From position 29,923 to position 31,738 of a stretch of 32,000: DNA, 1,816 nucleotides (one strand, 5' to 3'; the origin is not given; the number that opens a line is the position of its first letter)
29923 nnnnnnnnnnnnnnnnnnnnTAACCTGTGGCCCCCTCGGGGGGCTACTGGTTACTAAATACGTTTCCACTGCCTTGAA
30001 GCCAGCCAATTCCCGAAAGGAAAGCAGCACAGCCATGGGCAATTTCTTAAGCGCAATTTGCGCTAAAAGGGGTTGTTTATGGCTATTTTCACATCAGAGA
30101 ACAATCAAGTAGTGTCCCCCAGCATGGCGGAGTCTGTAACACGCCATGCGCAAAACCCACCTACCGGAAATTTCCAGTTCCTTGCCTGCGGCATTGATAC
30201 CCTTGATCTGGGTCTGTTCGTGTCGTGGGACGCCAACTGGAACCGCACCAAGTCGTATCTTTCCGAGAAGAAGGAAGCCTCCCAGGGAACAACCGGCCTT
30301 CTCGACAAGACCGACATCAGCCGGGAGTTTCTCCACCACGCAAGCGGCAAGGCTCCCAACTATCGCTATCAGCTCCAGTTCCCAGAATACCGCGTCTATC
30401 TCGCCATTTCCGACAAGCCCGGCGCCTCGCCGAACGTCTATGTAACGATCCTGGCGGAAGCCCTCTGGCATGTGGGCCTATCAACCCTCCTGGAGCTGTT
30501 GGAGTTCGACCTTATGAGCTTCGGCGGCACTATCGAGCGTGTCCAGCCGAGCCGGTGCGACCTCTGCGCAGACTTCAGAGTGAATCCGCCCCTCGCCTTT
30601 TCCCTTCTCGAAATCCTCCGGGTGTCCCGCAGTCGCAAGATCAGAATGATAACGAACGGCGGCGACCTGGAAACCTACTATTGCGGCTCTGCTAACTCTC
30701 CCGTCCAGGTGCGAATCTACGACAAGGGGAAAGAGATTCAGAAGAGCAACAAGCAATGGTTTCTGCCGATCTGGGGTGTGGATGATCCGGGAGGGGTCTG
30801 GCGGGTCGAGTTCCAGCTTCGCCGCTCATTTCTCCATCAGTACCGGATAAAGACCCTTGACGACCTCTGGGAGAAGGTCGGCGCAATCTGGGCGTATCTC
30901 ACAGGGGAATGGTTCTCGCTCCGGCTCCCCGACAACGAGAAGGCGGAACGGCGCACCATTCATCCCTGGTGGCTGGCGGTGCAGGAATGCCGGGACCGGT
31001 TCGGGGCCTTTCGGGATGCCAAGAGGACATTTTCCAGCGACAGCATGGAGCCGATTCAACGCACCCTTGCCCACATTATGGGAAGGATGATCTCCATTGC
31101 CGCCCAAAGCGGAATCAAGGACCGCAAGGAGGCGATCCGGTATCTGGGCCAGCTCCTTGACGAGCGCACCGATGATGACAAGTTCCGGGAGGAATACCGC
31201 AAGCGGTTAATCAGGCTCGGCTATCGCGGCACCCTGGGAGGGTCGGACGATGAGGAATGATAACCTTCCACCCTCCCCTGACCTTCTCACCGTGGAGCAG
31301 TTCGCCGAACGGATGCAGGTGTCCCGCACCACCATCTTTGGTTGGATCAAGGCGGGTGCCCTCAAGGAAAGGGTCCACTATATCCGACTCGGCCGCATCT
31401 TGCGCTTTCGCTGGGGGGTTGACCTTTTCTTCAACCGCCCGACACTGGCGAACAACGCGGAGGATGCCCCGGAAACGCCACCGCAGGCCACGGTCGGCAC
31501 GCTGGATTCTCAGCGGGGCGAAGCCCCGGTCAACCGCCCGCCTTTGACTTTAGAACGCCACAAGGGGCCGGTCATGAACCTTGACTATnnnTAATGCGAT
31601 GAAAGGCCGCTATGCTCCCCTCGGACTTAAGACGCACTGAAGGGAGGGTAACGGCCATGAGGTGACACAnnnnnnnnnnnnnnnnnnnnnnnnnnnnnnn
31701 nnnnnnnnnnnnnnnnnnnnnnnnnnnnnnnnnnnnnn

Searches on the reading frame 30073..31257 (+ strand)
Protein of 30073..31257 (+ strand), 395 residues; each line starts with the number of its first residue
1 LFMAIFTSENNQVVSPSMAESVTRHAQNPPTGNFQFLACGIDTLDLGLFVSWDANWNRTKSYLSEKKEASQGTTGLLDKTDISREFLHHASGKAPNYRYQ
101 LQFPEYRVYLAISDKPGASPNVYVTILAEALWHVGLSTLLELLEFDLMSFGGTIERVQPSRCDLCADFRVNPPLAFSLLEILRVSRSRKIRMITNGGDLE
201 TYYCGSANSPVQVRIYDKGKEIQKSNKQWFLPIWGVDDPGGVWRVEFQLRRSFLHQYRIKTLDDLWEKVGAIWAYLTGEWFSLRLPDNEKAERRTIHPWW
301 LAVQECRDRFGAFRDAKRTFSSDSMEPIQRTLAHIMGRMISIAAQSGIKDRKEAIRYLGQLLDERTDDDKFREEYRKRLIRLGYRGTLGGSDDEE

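Call 8: search_protein_families(library=pfam, proteins=[window:30073-31257:+], max_evalue=1)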
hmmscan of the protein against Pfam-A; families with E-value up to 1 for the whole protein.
window:30073-31257:+ (395 aa): 1 family
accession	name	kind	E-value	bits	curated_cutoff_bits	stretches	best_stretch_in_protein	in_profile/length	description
PF02486.25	Rep_trans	-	0.00054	20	29.6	1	197-340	53-186/201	Replication initiation factor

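Call 9: search_protein_families(library=padloc, proteins=[window:30073-31257:+], max_evalue=1)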
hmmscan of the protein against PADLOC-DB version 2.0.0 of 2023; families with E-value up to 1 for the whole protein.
window:30073-31257:+ (395 aa): 0 families

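Call 10: search_protein_families(library=ncbifam, proteins=[window:30073-31257:+], max_evalue=1)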
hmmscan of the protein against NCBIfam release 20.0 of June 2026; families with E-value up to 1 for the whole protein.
window:30073-31257:+ (395 aa): 0 families

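Call 11: search_protein_families(library=phrogs, proteins=[window:30073-31257:+], max_evalue=1)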
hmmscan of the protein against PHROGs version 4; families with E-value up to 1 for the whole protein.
window:30073-31257:+ (395 aa): 4 families
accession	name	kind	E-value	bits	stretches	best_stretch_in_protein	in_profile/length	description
phrog_33635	-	DNA, RNA and nucleotide metabolism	0.00011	22.1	1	240-309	276-353/446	endonuclease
phrog_453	-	DNA, RNA and nucleotide metabolism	0.0011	19.4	1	195-230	281-316/447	replication initiation protein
phrog_1159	-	unknown function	0.029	14.3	1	197-260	204-279/428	-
phrog_20614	-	DNA, RNA and nucleotide metabolism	0.08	13.1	1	198-268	172-244/378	replication initiation protein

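Call 39: find_homologous_proteins(query=window:30073-31257:+, max_evalue=0.001)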
Query window:30073-31257:+ (395 aa): 302 proteins with E <= 0.001 among 4722 candidates; the best 120 are listed.
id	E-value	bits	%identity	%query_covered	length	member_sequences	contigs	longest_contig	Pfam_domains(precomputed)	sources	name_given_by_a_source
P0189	4.0e-252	854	96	97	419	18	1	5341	-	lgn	-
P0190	1.2e-229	780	87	97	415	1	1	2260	-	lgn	-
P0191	9.3e-209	711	79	96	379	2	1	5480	-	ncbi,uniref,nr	ncbi:plasmid replication initiation factor [Geobacter luticola]|uniref:Plasmid replication initiatio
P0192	8.3e-202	688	76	96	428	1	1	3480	-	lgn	-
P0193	6.8e-199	679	74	98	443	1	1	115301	-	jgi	-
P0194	9.9e-198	675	75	96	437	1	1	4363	-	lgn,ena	-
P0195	5.6e-194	663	74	97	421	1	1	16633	-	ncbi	-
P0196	3.4e-191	653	73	96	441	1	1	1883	-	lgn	-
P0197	4.8e-190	650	73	96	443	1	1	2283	-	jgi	jgi:hypothetical protein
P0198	3.3e-188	644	71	96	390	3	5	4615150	-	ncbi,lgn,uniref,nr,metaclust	ncbi:plasmid replication initiation factor-related protein [Citrifermentans bemidjiense Bem]|uniref:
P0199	7.1e-188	642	72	95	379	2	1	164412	-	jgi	-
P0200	2.5e-185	634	72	94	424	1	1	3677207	-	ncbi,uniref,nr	ncbi:plasmid replication initiation factor [Geobacter sp. AOG1]|uniref:plasmid replication initiatio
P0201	1.7e-184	631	70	96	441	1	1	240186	-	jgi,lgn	jgi:hypothetical protein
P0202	1.6e-183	628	70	96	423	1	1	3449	-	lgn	-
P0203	8.5e-180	616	69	96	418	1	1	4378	-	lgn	-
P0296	9.8e-102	359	47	93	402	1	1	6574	PF02486.26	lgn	-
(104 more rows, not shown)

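Call 42: find_encoding_contigs(protein=P0189, flank=6000, max_places=3)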
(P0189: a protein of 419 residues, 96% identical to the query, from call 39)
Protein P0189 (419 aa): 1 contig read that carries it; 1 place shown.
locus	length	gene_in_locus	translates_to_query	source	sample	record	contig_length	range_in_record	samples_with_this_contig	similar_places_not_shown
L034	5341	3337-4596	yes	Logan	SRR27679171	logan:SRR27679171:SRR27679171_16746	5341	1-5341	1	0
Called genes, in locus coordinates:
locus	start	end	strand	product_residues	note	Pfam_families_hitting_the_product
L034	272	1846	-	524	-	PF03235:GmrSD_N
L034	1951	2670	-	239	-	PF01844:HNH (weak)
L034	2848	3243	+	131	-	-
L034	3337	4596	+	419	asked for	-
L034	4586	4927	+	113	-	PF12728:HTH_17 (weak)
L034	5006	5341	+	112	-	?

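Call 43: find_encoding_contigs(protein=P0198, flank=7000, max_places=3)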
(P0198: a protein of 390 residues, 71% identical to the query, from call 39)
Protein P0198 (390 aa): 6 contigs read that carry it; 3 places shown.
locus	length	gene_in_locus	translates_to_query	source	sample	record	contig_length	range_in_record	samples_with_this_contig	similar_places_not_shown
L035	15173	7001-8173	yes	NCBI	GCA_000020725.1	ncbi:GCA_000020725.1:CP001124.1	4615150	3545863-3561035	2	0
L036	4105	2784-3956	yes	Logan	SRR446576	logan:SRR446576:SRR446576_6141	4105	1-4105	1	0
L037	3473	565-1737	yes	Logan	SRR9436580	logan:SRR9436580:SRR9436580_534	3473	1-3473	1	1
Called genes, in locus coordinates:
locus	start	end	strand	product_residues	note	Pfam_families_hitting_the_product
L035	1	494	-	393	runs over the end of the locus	PF14522:Cytochrome_C7 (faint), PF22113:Mtrc-MtrF_II-IV_dom (weak)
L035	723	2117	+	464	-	PF00392:GntR, PF00155:Aminotran_1_2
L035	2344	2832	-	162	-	PF02082:Rrf2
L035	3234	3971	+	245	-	PF00106:adh_short (weak), PF01073:3Beta_HSD (weak), PF01370:Epimerase, PF04321:RmlD_sub_bind, PF05368:NmrA, PF13460:NAD_binding_10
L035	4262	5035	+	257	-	PF00589:Phage_integrase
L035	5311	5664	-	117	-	-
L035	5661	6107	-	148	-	-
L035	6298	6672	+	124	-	-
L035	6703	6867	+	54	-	-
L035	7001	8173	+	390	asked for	-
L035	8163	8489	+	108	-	-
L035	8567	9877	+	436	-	PF12167:Arm-DNA-bind_2, PF00589:Phage_integrase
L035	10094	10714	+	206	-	-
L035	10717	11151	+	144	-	PF03061:4HBT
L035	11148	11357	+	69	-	-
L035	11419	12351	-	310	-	PF00749:tRNA-synt_1c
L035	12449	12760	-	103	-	PF06865:Ppnp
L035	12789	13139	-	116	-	-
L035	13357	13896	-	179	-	PF07589:PEP_exosort_dom (faint)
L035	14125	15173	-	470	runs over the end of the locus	PF03951:Gln-synt_N, PF00120:Gln-synt_C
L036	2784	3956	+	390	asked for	-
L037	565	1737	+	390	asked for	-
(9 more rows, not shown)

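Call 46: find_related_loci(query=A2, collection=metagenome_contigs, flank=7000)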
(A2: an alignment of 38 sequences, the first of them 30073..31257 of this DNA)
Query A2 (395 aa) in metagenome_contigs; peptide patterns used: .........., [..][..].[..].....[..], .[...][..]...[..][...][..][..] (x = any residue, [..] = any of these).
388 stretches matched a pattern; 133 encode a relative of the query (tblastn E <= 1e-3); the best 80 are kept; 80 distinct loci.
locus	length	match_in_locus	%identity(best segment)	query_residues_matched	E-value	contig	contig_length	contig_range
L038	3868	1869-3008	68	15-394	0e+0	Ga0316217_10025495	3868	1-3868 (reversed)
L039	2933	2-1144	69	18-395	0e+0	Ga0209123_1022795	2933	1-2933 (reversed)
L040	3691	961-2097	68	17-395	0e+0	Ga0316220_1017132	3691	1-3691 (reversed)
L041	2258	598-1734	62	17-395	3e-176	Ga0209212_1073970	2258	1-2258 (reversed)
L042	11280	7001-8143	60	15-395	9e-157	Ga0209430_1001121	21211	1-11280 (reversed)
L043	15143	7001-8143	60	14-393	1e-155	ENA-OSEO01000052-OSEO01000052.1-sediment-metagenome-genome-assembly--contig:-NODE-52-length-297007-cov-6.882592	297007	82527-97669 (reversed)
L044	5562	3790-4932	60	14-393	4e-157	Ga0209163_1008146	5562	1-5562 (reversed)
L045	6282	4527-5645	58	22-394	2e-153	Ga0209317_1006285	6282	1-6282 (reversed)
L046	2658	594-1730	58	17-395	1e-158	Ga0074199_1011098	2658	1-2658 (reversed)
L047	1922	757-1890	55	18-395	2e-158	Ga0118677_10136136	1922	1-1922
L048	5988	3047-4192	56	13-394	1e-145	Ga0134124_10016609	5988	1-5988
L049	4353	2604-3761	50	15-395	2e-121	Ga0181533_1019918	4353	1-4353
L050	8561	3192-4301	50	15-383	1e-119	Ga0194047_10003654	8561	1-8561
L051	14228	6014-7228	46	1-383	3e-119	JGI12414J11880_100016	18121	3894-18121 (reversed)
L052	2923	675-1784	49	15-383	1e-123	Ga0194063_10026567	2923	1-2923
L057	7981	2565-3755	47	2-395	4e-112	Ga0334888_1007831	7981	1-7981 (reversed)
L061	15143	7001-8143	45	1-383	5e-108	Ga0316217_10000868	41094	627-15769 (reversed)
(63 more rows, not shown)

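Call 51: search_protein_families(library=pfam, alignment_id=A3, max_evalue=0.001)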
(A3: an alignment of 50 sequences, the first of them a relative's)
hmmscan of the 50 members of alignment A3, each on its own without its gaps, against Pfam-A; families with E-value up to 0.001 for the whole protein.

A. member 1, L045:558-3662:- (1035 aa): 3 families
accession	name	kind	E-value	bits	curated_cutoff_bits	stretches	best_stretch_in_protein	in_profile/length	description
PF24391.1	HD-CE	-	7.1e-53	180.4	27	1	47-327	1-262/263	HD-CE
PF13589.12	HATPase_c_3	-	1.5e-09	38.4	25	1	389-520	4-119/137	Histidine kinase-, DNA gyrase B-, and HSP90-like ATPase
PF02518.31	HATPase_c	-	0.00036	21.4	26.4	0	391-467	9-69/111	Histidine kinase-, DNA gyrase B-, and HSP90-like ATPase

B. families by the number of members that match (of 50 scanned): 62 families (the first 25 are shown)
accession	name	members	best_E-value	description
PF00515.34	TPR_1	2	7.1e-21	Tetratricopeptide repeat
PF07719.23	TPR_2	2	7.4e-19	Tetratricopeptide repeat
PF13414.12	TPR_11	2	4.9e-17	TPR repeat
PF01844.29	HNH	2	5.1e-15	HNH endonuclease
PF13181.12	TPR_8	2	5.4e-14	Tetratricopeptide repeat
PF13431.12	TPR_17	2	2.8e-13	Tetratricopeptide repeat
PF13643.11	DUF4145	2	9.2e-09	Domain of unknown function (DUF4145)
PF06189.17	5-nucleotidase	1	1.7e-123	5'-nucleotidase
PF01867.21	Cas_Cas1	1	4.6e-78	CRISPR associated protein Cas1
PF14903.11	WG_beta_rep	1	1.1e-69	WG containing repeat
PF18862.6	ApeA_NTD1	1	1.8e-62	ApeA N-terminal domain 1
PF01171.26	ATP_bind_3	1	3e-55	PP-loop family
PF24391.1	HD-CE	1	7.1e-53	HD-CE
PF02223.23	Thymidylate_kin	1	2.5e-41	Thymidylate kinase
PF13614.12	AAA_31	1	5.2e-39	AAA domain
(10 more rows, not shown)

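Call 52: search_protein_families(library=padloc, alignment_id=A3, max_evalue=0.001)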
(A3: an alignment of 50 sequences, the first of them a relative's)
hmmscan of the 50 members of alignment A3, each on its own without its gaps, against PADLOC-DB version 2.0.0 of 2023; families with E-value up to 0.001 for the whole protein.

A. member 1, L045:558-3662:- (1035 aa): 0 families

B. families by the number of members that match (of 50 scanned): 223 families (the first 25 are shown)
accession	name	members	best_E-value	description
PDLC03656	mREase_IV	2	1.7e-05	Type IV methyl-directed restriction enzyme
PDLC01747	Cas1g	1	9.8e-146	-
PDLC03351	MTase_II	1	4.4e-135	Type II methyltransferase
PDLC04900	PDC-S08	1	1.2e-133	-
PDLC05048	PDC-S58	1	2.2e-100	-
PDLC02067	Cas1b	1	4.1e-96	-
PDLC01608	Cas1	1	2.8e-79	"CAS-I,CAS-II,CAS-III,CAS-IV,CAS-V,CAS-VI; acquisition_1"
PDLC00928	Cas1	1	4.4e-79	Cas1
PDLC01248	Cas1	1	1.5e-78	"CAS-I,CAS-II,CAS-III,CAS-IV,CAS-V,CAS-VI; acquisition_1"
PDLC01743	Cas1c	1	7.9e-74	-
PDLC02025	Cas1d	1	2.9e-73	-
PDLC00923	Cas1c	1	6.5e-73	"CRISPR-associated endonuclease Cas1, subtype I-C/DVULG"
PDLC01334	Cas1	1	9.4e-73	"CAS-I,CAS-II,CAS-III,CAS-IV,CAS-V,CAS-VI; acquisition_1"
PDLC00927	Cas1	1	1.2e-67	CRISPR-associated endonuclease Cas1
PDLC01679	Cas13-ApeA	1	7e-67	Cas13-ApeA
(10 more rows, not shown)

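Call 79: search_protein_families(library=pfam, proteins=[L035:5314-5664:-, L035:5664-6110:-, L043:3804-4559:-, L043:4559-4954:-, L043:4947-5750:-, L061:4695-5222:-, L061:5401-5922:-, L057:484-1182:-, L051:4420-4971:-, L049:603-1034:-], max_evalue=0.01)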
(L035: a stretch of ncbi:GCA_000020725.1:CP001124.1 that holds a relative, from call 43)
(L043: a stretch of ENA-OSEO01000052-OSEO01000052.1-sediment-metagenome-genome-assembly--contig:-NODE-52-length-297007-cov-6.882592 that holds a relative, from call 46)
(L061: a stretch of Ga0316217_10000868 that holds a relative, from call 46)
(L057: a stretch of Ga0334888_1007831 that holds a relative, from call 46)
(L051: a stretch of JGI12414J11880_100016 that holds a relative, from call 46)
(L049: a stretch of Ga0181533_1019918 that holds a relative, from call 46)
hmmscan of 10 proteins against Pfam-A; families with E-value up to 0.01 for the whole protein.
L035:5314-5664:- (117 aa): 0 families

L035:5664-6110:- (149 aa): 0 families

L043:3804-4559:- (252 aa): 1 family
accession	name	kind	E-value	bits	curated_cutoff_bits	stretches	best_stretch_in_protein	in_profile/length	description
PF18928.5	DUF5677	-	0.0096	16.4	27.1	0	85-132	25-77/166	Family of unknown function (DUF5677)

L043:4559-4954:- (132 aa): 0 families

L043:4947-5750:- (268 aa): 7 families
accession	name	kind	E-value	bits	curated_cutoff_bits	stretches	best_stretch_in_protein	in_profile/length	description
PF13614.12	AAA_31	-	5.2e-39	134.4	27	1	4-190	3-175/177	AAA domain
PF01656.29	CbiA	-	2.3e-21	76.5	25.4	1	5-242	1-124/125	CobQ/CobB/MinD/ParA nucleotide binding domain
PF06564.18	CBP_BcsQ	-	4.9e-07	29.9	21.3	1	4-166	3-149/234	Cellulose biosynthesis protein BcsQ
PF02374.21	ArsA_ATPase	-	3e-06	27.1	24.3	1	8-44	6-42/305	Anion-transporting ATPase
PF10609.15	ParA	-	2.2e-05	24.5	27.1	1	3-42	4-43/246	NUBPL iron-transfer P-loop NTPase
PF09140.17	MipZ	-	2.9e-05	24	20.7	0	5-44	3-42/262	ATPase MipZ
PF00142.24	Fer4_NifH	-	5.8e-05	23.1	25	1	10-51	7-48/271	4Fe-4S iron sulfur cluster binding proteins, NifH/frxC family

L061:4695-5222:- (176 aa): 0 families

L061:5401-5922:- (174 aa): 1 family
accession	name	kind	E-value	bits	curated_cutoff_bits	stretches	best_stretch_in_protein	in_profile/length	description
PF01541.30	GIY-YIG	-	0.0016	19.2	22.6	1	33-80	3-49/78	GIY-YIG catalytic domain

L057:484-1182:- (233 aa): 4 families
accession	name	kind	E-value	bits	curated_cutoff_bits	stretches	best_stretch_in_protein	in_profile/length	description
PF01844.29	HNH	-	5.1e-15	55.8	21.4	1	179-225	1-46/47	HNH endonuclease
PF14279.12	HNH_5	-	2.1e-10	40.8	27.5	1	179-227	1-47/56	HNH endonuclease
PF18780.6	HNH_repeat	-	4.3e-08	33.8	26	1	39-74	21-54/54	Homing endonuclease associated repeat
PF13395.12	HNH_4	-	3.2e-05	24.2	22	1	188-227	10-52/54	HNH endonuclease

L051:4420-4971:- (184 aa): 0 families

L049:603-1034:- (144 aa): 1 family
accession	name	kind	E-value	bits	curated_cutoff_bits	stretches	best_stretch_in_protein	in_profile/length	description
PF18885.6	DUF5648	-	1.2e-09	38.9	25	1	78-141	45-103/134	Domain of unknown function (DUF5648)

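Call 80: search_protein_families(library=padloc, proteins=[L035:5314-5664:-, L035:5664-6110:-, L043:3804-4559:-, L043:4559-4954:-, L043:4947-5750:-, L061:4695-5222:-, L061:5401-5922:-, L057:484-1182:-, L051:4420-4971:-, L049:603-1034:-], max_evalue=0.01)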
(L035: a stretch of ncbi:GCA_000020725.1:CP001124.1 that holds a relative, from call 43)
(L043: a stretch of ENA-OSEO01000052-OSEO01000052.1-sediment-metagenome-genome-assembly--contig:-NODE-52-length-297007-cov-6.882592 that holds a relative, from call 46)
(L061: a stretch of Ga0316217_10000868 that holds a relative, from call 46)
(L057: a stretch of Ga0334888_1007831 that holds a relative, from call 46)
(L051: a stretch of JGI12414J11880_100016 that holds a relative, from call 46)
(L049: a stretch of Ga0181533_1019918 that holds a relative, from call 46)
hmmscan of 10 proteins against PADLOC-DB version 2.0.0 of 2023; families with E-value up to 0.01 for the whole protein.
L035:5314-5664:- (117 aa): 0 families

L035:5664-6110:- (149 aa): 0 families

L043:3804-4559:- (252 aa): 0 families

L043:4559-4954:- (132 aa): 0 families

L043:4947-5750:- (268 aa): 2 families
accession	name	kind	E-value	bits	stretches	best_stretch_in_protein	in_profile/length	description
PDLC04559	PDC-M28B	-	4.1e-05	20.9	1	4-40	130-166/438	-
PDLC04560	PDC-M28B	-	0.0021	15.5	1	5-69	17-78/327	-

L061:4695-5222:- (176 aa): 0 families

L061:5401-5922:- (174 aa): 1 family
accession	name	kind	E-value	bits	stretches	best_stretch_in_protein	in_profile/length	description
PDLC04925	PDC-S14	-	0.0028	14.7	1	13-64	43-96/301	-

L057:484-1182:- (233 aa): 13 families
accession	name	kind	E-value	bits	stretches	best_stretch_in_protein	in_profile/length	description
PDLC03478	REase_II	-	2.1e-08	32.1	1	157-224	90-159/219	Type II restriction enzyme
PDLC03431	REase_II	-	2.5e-06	25.2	1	168-224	140-207/246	Type II restriction enzyme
PDLC03656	mREase_IV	-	1.7e-05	22.7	1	170-227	198-259/277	Type IV methyl-directed restriction enzyme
PDLC00325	PtuB1|PtuB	-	9.3e-05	20.1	1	150-229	25-107/213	Unknown function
PDLC00645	ZorE2|ZorE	-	0.0002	18.5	1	178-222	211-253/375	HNH endonuclease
PDLC00642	ZorE2|ZorE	-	0.00029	18.3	1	178-224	215-259/283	HNH endonuclease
PDLC00335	PtuB1|PtuB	-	0.0015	16.1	0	167-230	39-105/214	Unknown function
PDLC02859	DpdF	-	0.0017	14.8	1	171-221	2-50/545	DpdF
PDLC04264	PDC-M01B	-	0.0021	15.9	1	86-232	11-153/282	-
PDLC02787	SspE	-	0.0039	13.5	1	81-143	172-235/727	SspE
PDLC00315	PtuB1|PtuB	-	0.0045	14.8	1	176-231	30-84/227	Unknown function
PDLC01256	Cas9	-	0.005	13.7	0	176-227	511-563/711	"CAS-II-A,CAS-II-B,CAS-II-C; effector__SPE"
PDLC04255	PDC-M01B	-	0.0085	13.8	0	142-233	73-161/285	-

L051:4420-4971:- (184 aa): 0 families

L049:603-1034:- (144 aa): 0 families

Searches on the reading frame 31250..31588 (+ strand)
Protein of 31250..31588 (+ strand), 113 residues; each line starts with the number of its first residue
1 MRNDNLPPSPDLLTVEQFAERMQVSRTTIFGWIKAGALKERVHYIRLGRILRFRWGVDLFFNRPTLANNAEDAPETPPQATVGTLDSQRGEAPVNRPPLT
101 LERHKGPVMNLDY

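Call 8: search_protein_families(library=pfam, proteins=[window:31250-31588:+], max_evalue=1)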
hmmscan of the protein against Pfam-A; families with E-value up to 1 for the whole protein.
window:31250-31588:+ (113 aa): 8 families
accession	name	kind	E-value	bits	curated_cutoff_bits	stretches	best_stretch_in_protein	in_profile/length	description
PF12728.13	HTH_17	-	3.7e-05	24.3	27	1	12-53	1-38/51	Helix-turn-helix domain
PF21531.3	Rv2175c_wHTH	-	0.0019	18.6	27.1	1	3-38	6-41/57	DNA-binding protein Rv2175c, wHTH domain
PF13551.12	HTH_29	-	0.023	15.2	28.1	1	14-35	14-35/64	Winged helix-turn helix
PF08279.18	HTH_11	-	0.024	14.9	25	1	11-29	15-32/55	HTH domain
PF13384.12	HTH_23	-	0.043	14.1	24.6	1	13-35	18-40/50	Homeodomain-like domain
PF01381.28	HTH_3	-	0.047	14.2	23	1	13-34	10-31/55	Helix-turn-helix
PF00376.29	MerR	-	0.14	12.4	28.2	1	14-39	1-26/38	MerR family regulatory protein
PF13022.12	HTH_Tnp_1_2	-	0.32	11.6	27.9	1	11-34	23-48/122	Helix-turn-helix of insertion element transposase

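Call 10: search_protein_families(library=ncbifam, proteins=[window:31250-31588:+], max_evalue=1)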
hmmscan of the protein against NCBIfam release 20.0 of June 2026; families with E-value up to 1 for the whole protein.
window:31250-31588:+ (113 aa): 3 families
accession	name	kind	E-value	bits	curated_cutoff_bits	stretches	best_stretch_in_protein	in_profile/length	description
TIGR01764.1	excise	domain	0.0001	22.5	28.8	1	12-39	1-28/49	excisionase family DNA-binding protein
NF033787.1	HTH_BldC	subfamily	0.034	14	77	1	12-39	2-29/49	BldC family transcriptional regulator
NF047737.1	antiphage_MADS1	equivalog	0.04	14.2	80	1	12-38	3-29/49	methylation-associated defense system helix-turn-helix domain-containing protein MAD1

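Call 11: search_protein_families(library=phrogs, proteins=[window:31250-31588:+], max_evalue=1)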
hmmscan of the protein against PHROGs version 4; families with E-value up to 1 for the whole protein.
window:31250-31588:+ (113 aa): 17 families
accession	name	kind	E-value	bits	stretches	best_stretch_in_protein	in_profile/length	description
phrog_66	-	integration and excision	9.3e-06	26.5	1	8-76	89-156/412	excisionase and transcriptional regulator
phrog_10045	-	DNA, RNA and nucleotide metabolism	0.00025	21.8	1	9-50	17-55/74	HTH DNA binding protein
phrog_1864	-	unknown function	0.0013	19.6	1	7-38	15-46/73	-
phrog_2907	-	integration and excision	0.0016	19.9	1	12-41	6-35/117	excisionase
phrog_575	-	integration and excision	0.012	16.7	1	6-39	7-40/71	Cox-like excisionase and repressor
phrog_15534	-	DNA, RNA and nucleotide metabolism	0.016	16.7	1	4-53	35-79/93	HTH DNA binding protein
phrog_2474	-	transcription regulation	0.028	15.3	1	11-40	47-76/118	MerR-like transcriptional regulator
phrog_57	-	head and packaging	0.044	14.6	1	8-40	8-40/199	terminase small subunit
phrog_5301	-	transcription regulation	0.049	14.8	1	12-41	20-51/132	transcriptional repressor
phrog_6401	-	DNA, RNA and nucleotide metabolism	0.063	14.2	1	5-40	2-37/64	DNA binding protein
phrog_1746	-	transcription regulation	0.17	12.8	1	13-51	23-61/128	transcriptional repressor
phrog_1553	-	integration and excision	0.18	12.5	1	11-33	3-25/65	excisionase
phrog_1969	-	unknown function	0.19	13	1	4-39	53-90/116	-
phrog_668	-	DNA, RNA and nucleotide metabolism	0.21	12.3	1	10-34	61-85/181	HTH DNA binding protein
phrog_4779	-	transcription regulation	0.28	12.7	1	13-41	16-44/98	transcriptional regulator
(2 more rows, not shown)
